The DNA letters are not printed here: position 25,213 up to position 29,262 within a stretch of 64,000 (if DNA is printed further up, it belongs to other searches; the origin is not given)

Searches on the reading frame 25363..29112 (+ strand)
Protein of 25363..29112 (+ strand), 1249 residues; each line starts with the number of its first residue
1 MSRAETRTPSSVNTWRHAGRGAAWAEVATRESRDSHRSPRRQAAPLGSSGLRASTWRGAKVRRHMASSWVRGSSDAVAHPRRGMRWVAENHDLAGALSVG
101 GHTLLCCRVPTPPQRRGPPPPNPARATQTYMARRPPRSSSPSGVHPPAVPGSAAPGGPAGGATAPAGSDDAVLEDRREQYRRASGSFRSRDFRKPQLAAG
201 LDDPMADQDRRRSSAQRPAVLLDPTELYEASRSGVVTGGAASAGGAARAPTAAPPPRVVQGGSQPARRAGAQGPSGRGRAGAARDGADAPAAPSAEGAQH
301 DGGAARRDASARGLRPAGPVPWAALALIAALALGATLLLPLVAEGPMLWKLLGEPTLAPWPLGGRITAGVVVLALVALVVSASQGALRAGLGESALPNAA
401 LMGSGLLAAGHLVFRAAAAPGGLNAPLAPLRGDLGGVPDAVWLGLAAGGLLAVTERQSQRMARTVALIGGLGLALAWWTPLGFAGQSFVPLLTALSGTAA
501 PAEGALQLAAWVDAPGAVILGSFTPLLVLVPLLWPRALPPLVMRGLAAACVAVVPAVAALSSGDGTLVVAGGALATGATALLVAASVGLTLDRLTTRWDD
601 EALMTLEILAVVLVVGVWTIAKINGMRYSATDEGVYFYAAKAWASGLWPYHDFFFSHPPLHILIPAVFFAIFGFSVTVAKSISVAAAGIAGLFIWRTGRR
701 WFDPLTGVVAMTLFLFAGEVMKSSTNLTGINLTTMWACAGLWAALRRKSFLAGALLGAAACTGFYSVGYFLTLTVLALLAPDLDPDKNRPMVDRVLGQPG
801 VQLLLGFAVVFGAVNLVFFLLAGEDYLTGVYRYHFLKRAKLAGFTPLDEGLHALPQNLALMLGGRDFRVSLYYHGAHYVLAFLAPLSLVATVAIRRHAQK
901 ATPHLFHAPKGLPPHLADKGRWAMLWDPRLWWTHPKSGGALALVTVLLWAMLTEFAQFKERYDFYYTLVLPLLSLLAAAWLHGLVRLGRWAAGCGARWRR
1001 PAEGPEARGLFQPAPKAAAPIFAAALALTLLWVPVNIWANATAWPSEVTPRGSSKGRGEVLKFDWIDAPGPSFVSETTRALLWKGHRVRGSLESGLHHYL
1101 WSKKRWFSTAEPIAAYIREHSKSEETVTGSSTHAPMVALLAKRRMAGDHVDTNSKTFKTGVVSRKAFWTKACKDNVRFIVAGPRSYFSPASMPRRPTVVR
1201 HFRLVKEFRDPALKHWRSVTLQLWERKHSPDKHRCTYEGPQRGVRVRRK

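Call 28: search_protein_families(library=pfam, proteins=[window:25363-29112:+], max_evalue=0.0001)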
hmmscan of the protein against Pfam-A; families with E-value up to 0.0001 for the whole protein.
window:25363-29112:+ (1249 aa): 1 family
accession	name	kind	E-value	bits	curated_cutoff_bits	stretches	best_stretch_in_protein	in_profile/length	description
PF13231.12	PMT_2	-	3.5e-08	34.2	26.1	1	656-775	1-123/160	Dolichyl-phosphate-mannose-protein mannosyltransferase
